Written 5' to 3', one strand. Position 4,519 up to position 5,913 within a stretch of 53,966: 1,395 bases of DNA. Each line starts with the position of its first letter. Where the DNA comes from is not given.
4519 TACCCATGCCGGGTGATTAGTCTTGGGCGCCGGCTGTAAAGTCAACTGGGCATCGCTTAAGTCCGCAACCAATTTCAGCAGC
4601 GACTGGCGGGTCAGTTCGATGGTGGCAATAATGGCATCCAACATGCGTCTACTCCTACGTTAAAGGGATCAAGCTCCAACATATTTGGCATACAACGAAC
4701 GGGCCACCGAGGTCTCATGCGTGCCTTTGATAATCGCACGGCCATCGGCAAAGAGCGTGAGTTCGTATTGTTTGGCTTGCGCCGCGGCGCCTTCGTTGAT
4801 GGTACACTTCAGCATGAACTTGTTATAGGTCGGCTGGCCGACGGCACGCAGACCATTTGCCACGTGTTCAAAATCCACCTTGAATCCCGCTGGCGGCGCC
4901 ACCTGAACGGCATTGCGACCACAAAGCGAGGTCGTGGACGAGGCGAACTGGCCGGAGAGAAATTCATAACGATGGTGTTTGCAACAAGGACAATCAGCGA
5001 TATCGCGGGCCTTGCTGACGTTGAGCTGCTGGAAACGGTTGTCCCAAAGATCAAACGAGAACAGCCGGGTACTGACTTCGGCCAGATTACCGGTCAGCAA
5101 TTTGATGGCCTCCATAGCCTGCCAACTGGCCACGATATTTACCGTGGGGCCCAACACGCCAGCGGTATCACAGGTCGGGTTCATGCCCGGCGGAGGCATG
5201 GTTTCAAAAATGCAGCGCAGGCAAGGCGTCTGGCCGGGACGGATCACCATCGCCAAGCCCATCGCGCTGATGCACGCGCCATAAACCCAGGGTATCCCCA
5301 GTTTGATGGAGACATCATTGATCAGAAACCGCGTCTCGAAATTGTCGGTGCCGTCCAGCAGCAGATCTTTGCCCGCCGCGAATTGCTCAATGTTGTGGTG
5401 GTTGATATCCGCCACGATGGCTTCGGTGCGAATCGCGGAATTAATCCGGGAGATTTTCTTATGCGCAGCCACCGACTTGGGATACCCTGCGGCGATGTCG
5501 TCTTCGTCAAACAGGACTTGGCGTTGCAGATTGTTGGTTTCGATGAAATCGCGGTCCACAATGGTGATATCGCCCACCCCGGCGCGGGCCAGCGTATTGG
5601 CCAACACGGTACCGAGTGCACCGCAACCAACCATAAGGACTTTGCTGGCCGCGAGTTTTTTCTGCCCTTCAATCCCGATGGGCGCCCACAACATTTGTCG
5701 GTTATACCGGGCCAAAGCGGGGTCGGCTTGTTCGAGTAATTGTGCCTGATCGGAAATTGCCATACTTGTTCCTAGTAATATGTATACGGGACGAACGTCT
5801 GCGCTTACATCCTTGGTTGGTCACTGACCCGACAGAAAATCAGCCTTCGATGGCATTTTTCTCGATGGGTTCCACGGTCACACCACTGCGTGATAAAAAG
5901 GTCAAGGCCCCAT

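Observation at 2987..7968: SAM-riboswitch-controlled operon encoding a complete protein-thiocarboxylate sulfur relay built around a threonine-synthase-like enzyme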

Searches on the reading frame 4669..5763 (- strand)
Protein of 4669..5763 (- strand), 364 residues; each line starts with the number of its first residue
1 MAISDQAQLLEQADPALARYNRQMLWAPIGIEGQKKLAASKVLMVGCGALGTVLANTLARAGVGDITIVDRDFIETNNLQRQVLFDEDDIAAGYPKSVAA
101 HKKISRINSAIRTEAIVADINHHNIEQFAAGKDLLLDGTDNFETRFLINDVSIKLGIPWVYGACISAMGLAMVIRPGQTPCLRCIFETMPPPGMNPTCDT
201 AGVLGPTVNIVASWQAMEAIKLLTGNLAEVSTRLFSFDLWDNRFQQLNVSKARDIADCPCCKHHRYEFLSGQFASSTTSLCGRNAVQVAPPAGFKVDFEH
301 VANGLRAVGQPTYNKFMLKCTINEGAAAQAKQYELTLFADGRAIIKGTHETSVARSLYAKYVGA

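Call 3: search_protein_families(library=pfam, proteins=[window:4669-5763:-], max_evalue=0.01)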
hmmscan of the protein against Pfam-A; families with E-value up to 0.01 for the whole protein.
window:4669-5763:- (364 aa): 3 families
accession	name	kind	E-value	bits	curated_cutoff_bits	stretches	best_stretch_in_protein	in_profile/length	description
PF00899.27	ThiF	-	3.1e-74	249.6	28.1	1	20-253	1-233/238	ThiF family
PF01488.26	Shikimate_DH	-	0.00013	22.5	24.3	1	36-83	9-56/138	Shikimate / quinate 5-dehydrogenase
PF02558.23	ApbA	-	0.0049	16.9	22.2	1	43-81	2-38/150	Ketopantoate reductase PanE/ApbA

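Call 4: search_protein_families(library=ncbifam, proteins=[window:4669-5763:-], max_evalue=0.01)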
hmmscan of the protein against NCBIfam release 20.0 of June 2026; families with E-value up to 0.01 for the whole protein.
window:4669-5763:- (364 aa): 32 families (the best 25 are shown)
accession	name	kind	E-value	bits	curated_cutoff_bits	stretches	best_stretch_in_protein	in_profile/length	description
NF009123.0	PRK12475.1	subfamily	6.5e-107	357.7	510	1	19-363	4-338/338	MoeB/ThiF family adenylyltransferase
TIGR02356.1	adenyl_thiF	equivalog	6.6e-73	244.4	275.25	1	19-223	1-203/203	thiazole biosynthesis adenylyltransferase ThiF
NF006444.0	PRK08762.1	equivalog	2e-68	230.8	449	1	15-266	123-372/387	molybdopterin-synthase adenylyltransferase MoeB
NF004281.0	PRK05690.1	subfamily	1.2e-58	198.3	266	1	14-258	7-248/250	molybdopterin-synthase adenylyltransferase MoeB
NF047750.1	SAMPActivE1UbaA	equivalog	1e-55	189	450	1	16-268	9-255/270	SAMP-activating enzyme E1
NF005646.0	PRK07411.1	equivalog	5.7e-54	183.7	633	1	13-251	12-248/390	molybdopterin-synthase adenylyltransferase MoeB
NF005902.0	PRK07878.1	equivalog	6e-53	180.1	647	1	16-272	19-275/392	adenylyltransferase/sulfurtransferase MoeZ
NF006204.0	PRK08328.1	equivalog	1.8e-47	161.9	339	1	16-247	6-229/231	hypothetical protein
TIGR02355.1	moeB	equivalog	1.1e-45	156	376.55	1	18-254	3-236/240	molybdopterin-synthase adenylyltransferase MoeB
NF004111.0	PRK05600.1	equivalog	2.4e-45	155.2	437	1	15-251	17-254/371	ThiF family adenylyltransferase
NF006395.0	PRK08644.1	equivalog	2.4e-25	89.4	159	1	23-226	14-212/215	sulfur carrier protein ThiS adenylyltransferase ThiF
TIGR02354.1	thiF_fam2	equivalog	1.9e-19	70.3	152.2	1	32-221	14-198/200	thiamine biosynthesis protein ThiF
NF058523.1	6A-MBL_cap2_3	equivalog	1.1e-18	67.1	320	1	33-139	292-399/665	anti-phage 6A-MBL system cap2_3 protein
NF006077.0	PRK08223.1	equivalog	3.1e-18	65.8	266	1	29-173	18-161/296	hypothetical protein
TIGR01408.1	Ube1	subfamily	3.2e-16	58.2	750.05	1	11-198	393-583/1008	ubiquitin-activating enzyme E1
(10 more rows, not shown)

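Call 49: search_solved_structures(query=window:4669-5763:-, max_evalue=1e-15)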
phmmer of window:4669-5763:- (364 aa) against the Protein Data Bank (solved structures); distinct sequences matched with E-value up to 1e-15: 25.
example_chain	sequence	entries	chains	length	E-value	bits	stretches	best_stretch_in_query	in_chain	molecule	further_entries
1zfn_A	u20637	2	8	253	9e-41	143.3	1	16-262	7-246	Adenylyltransferase thiF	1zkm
1zud_1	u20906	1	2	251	9.9e-41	143.1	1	16-262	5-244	Adenylyltransferase thiF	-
1jw9_B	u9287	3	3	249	8.2e-37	130.3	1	11-251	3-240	MOLYBDOPTERIN BIOSYNTHESIS MOEB PROTEIN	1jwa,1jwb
6yub_B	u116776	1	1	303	1.9e-34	122.5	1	16-227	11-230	Adenylyltransferase and sulfurtransferase uba4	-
6yub_A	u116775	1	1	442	3.6e-34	121.6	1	16-227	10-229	Adenylyltransferase and sulfurtransferase uba4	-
6yuc_D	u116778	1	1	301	8.2e-33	117.1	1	16-227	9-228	Adenylyltransferase and sulfurtransferase uba4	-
6z6s_DDD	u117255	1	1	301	8.2e-33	117.1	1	16-227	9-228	Adenylyltransferase and sulfurtransferase uba4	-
9qgg_B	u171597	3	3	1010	2.2e-19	73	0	12-199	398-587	E1 ubiquitin-activating enzyme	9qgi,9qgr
4ii2_A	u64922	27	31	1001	2.6e-17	66.1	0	20-128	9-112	Ubiquitin-activating enzyme E1 1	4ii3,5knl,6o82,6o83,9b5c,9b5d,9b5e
4nnj_A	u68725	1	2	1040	2.9e-17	66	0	14-198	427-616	Ubiquitin-activating enzyme E1 1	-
5l6h_A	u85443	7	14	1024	2.9e-17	66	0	14-198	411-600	Ubiquitin-activating enzyme E1 1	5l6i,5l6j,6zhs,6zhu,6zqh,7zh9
6nya_A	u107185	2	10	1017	3.3e-17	65.8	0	14-198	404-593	Ubiquitin-activating enzyme E1 1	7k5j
3cmm_A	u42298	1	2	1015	3.5e-17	65.7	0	14-198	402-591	Ubiquitin-activating enzyme E1 1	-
5um6_A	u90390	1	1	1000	4.8e-17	65.2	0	20-128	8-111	Ubiquitin-activating enzyme E1 1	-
5tr4_A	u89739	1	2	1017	5e-17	65.2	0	14-198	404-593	Ubiquitin-activating enzyme E1 1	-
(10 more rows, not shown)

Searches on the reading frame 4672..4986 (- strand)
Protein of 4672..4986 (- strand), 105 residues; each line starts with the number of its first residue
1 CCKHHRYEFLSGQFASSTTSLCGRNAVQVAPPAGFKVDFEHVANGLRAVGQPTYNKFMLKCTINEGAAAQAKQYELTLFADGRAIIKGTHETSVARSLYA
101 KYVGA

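Call 65: search_protein_families(library=pfam, proteins=[window:4672-4986:-], max_evalue=1)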
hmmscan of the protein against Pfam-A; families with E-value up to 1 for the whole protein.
seq(105 aa): 0 families
